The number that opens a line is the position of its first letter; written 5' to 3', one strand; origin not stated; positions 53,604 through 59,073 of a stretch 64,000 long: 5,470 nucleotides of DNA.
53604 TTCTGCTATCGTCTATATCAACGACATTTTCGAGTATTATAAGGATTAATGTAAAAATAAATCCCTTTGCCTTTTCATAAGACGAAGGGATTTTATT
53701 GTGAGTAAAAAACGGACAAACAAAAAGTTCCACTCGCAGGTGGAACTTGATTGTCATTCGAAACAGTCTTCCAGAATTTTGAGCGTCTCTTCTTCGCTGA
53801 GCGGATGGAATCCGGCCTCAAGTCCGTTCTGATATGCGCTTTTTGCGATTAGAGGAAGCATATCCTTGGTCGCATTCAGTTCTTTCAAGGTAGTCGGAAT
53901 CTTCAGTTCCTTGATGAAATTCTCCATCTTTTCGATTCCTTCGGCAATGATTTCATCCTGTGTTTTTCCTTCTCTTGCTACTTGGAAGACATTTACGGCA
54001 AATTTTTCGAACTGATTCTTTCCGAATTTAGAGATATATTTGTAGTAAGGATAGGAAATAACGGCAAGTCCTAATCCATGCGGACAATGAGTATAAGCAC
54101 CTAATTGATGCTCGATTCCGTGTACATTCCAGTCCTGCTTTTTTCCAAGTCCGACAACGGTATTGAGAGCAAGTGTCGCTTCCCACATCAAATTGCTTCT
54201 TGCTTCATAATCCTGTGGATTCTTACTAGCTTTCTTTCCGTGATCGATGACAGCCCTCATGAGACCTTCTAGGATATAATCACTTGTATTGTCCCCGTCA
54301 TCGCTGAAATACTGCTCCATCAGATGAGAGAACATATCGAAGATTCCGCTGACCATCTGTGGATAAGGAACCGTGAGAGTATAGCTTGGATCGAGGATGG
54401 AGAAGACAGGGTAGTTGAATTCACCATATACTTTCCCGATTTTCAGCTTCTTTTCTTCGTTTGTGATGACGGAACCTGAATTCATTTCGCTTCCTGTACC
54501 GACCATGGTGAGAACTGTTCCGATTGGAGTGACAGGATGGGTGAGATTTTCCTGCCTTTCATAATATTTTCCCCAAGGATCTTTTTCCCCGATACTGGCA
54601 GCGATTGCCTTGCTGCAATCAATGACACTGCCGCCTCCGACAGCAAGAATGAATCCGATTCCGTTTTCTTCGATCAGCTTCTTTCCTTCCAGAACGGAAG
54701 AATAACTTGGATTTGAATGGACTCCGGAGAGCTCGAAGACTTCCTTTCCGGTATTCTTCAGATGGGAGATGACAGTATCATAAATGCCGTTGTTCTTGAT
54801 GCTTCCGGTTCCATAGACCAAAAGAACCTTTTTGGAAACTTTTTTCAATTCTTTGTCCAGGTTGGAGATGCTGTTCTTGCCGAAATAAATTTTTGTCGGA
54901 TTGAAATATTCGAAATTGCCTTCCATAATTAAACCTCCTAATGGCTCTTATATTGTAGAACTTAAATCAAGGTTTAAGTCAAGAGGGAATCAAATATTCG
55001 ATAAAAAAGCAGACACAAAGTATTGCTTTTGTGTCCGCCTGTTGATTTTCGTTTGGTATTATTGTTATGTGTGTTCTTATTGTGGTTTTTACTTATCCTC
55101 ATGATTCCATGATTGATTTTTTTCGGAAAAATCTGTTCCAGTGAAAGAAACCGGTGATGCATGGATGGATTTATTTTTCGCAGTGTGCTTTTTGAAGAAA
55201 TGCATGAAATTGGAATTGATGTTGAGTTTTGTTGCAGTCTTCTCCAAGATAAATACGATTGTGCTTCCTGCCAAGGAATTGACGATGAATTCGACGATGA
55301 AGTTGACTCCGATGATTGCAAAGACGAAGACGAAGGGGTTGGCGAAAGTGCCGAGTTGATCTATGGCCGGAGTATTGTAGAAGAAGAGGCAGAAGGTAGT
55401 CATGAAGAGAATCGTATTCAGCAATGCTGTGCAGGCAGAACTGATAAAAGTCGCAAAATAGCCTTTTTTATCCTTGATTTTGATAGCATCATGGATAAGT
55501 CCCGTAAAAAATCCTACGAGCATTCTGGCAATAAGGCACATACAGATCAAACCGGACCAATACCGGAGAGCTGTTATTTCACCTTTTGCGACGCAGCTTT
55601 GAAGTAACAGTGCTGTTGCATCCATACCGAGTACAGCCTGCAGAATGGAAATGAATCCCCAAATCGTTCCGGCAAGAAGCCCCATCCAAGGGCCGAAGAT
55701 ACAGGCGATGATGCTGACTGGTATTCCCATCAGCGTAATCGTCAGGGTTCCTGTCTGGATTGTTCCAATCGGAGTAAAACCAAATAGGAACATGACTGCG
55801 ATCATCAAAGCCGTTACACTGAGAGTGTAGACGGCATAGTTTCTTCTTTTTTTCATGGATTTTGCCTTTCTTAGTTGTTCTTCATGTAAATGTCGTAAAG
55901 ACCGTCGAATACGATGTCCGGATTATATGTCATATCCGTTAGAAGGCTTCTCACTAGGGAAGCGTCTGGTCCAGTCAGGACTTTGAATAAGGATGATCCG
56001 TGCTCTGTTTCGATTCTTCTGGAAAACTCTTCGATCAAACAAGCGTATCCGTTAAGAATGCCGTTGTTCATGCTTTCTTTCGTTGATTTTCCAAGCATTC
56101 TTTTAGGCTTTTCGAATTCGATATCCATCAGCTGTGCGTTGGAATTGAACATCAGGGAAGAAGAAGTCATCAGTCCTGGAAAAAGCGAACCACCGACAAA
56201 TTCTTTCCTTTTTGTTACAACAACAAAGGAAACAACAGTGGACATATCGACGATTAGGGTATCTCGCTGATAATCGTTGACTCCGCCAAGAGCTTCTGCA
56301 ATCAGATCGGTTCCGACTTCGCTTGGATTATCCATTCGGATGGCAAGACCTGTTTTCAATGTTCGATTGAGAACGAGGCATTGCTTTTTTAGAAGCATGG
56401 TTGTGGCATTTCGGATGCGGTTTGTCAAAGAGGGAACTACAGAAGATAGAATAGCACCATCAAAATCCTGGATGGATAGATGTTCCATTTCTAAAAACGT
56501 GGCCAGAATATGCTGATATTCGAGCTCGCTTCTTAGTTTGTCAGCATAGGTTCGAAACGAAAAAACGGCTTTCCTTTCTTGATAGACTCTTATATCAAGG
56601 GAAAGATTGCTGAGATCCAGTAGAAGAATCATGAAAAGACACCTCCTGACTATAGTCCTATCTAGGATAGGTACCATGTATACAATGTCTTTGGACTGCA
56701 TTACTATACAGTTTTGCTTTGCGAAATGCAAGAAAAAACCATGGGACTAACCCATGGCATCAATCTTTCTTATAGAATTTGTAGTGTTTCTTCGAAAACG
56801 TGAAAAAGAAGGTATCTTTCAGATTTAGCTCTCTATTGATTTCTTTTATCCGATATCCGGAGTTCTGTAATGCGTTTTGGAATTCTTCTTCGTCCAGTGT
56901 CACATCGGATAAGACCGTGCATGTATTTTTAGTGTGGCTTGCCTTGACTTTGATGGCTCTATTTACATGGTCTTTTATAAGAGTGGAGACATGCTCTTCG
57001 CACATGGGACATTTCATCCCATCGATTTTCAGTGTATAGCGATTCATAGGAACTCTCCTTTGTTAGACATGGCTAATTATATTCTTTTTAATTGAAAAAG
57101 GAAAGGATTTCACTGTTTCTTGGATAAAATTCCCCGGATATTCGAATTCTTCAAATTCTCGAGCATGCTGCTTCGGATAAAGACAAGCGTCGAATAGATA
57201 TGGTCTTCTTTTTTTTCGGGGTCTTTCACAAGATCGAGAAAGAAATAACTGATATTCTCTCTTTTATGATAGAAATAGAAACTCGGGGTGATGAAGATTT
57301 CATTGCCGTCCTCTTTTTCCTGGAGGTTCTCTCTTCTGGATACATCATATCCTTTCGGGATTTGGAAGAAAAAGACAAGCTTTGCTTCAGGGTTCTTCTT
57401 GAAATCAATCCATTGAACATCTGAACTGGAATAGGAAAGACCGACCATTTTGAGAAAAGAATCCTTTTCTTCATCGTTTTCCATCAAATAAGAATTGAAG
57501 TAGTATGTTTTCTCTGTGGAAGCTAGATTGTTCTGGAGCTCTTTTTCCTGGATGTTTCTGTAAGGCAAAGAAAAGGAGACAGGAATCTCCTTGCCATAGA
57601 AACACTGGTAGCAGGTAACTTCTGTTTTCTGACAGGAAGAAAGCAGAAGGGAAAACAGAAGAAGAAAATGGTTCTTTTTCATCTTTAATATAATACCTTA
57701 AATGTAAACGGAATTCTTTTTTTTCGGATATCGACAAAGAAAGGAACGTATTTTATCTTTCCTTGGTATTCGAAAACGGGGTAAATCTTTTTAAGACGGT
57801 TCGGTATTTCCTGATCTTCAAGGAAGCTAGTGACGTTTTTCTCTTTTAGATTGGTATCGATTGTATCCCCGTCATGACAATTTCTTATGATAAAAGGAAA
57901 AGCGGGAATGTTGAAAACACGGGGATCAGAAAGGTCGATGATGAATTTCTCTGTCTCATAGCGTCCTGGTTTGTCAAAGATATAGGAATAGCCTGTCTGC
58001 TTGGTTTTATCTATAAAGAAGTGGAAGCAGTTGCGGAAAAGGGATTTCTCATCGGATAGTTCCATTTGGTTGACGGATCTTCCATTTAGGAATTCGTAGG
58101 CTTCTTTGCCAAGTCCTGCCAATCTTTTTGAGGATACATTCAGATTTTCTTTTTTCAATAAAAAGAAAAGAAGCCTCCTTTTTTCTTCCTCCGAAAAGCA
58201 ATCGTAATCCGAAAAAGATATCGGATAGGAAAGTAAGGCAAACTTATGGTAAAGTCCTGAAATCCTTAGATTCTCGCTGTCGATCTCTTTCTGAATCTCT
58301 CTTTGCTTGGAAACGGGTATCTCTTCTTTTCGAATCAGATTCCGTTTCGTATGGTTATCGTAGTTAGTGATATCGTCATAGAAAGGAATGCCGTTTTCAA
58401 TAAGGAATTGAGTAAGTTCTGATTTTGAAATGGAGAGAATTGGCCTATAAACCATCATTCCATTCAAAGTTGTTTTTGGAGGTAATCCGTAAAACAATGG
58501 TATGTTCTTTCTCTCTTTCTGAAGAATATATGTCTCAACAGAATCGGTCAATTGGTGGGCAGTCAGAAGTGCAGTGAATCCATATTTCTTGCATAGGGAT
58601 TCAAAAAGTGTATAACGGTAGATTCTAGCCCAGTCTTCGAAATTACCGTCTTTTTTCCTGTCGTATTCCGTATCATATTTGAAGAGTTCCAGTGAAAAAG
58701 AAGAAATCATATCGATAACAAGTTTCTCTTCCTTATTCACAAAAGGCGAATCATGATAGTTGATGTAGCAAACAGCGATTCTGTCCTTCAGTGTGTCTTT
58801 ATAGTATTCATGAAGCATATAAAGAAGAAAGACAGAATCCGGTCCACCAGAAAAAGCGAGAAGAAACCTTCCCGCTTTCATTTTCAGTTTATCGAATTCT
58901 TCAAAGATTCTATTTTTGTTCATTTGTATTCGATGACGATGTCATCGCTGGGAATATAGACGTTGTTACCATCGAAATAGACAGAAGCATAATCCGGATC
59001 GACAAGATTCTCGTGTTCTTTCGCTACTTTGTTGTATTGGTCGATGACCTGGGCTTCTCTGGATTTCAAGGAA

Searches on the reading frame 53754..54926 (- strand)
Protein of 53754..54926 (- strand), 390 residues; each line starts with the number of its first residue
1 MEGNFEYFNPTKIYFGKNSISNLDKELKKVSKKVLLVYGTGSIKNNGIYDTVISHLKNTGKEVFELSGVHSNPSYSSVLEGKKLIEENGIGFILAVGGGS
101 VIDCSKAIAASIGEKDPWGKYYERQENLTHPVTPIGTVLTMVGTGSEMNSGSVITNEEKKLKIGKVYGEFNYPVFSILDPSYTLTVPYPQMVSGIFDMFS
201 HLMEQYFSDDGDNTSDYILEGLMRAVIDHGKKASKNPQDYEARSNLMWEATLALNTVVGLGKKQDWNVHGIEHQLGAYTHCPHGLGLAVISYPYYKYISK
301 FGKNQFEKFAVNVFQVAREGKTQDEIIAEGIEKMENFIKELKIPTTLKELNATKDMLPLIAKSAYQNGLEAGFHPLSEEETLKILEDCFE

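Call 49: search_protein_families(library=pfam, proteins=[window:53754-54926:-], max_evalue=0.0001)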
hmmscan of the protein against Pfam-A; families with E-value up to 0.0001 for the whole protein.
window:53754-54926:- (390 aa): 3 families
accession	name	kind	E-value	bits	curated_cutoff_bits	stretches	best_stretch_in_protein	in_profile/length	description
PF00465.25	Fe-ADH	-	5.6e-45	153.4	31.3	1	10-180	1-168/168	Iron-containing alcohol dehydrogenase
PF25137.1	ADH_Fe_C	-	5.1e-34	118.1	27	1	192-387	2-192/194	Fe-containing alcohol dehydrogenase family, C-terminal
PF13685.12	Fe-ADH_2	-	1.6e-08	35.1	28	1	16-111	3-96/149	Iron-containing alcohol dehydrogenase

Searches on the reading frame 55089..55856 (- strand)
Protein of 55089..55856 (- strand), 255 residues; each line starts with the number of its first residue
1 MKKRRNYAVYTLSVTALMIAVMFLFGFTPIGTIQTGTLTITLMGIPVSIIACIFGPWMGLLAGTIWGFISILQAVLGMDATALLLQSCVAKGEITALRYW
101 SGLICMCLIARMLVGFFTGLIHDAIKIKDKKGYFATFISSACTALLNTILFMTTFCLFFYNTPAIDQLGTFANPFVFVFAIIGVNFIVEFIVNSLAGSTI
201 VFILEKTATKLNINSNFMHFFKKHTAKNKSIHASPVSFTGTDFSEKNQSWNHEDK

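Call 49: search_protein_families(library=pfam, proteins=[window:55089-55856:-], max_evalue=0.0001)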
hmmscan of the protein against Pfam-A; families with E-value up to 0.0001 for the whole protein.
window:55089-55856:- (255 aa): 3 families
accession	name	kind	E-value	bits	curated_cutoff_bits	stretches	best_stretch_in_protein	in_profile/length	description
PF12822.12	ECF_trnsprt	-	1.2e-14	55.2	30.7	1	12-195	3-163/169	ECF transporter, substrate-specific component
PF07155.17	ECF-ribofla_trS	-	9e-05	23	26.7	1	8-68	3-64/172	ECF-type riboflavin transporter, S component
PF09515.15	Thia_YuaJ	-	9.2e-05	23.1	25.8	0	14-211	3-175/177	Thiamine transporter protein (Thia_YuaJ)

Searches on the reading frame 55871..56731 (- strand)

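Call 49: search_protein_families(library=pfam, proteins=[window:55871-56731:-], max_evalue=0.0001)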
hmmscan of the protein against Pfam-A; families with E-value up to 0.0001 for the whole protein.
window:55871-56731:- (286 aa): 1 family
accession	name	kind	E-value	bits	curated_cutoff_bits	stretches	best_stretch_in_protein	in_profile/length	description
PF03309.20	Pan_kinase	-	2.5e-41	142.3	24.7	1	35-238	1-204/205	Type III pantothenate kinase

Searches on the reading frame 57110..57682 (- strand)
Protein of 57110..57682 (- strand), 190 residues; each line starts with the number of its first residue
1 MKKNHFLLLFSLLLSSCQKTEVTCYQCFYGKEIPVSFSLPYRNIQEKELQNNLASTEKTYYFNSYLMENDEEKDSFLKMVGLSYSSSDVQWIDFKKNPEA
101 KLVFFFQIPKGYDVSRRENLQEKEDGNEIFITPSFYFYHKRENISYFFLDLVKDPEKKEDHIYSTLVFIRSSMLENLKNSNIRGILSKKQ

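Call 49: search_protein_families(library=pfam, proteins=[window:57110-57682:-], max_evalue=0.0001)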
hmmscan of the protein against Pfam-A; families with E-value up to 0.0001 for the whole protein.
window:57110-57682:- (190 aa): 0 families

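Call 83: search_protein_families(library=ncbifam, proteins=[window:57110-57682:-], max_evalue=1)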
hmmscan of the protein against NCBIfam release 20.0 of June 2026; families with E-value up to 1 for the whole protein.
window:57110-57682:- (190 aa): 1 family
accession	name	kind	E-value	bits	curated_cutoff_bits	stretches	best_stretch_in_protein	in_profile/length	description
NF040706.1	photo_cyt_PufC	equivalog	0.081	12.4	150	1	18-40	123-145/312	photosynthetic reaction center cytochrome PufC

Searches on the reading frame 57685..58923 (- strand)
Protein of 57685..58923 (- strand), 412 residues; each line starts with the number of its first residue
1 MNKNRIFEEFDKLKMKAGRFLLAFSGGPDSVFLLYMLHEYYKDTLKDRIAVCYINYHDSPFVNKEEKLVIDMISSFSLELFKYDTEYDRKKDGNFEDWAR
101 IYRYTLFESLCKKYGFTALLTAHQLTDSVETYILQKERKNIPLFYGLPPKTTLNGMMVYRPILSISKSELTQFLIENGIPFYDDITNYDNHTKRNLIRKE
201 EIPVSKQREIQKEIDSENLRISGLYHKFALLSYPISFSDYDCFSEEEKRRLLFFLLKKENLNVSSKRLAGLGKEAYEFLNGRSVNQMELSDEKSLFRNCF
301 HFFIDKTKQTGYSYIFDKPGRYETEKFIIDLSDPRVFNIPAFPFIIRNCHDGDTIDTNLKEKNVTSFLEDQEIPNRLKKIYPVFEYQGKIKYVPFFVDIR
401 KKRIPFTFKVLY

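Call 49: search_protein_families(library=pfam, proteins=[window:57685-58923:-], max_evalue=0.0001)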
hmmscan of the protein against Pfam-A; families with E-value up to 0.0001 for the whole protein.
window:57685-58923:- (412 aa): 1 family
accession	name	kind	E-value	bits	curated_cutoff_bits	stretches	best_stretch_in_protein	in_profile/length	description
PF01171.26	ATP_bind_3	-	4.9e-42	144.2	27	1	20-200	2-182/182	PP-loop family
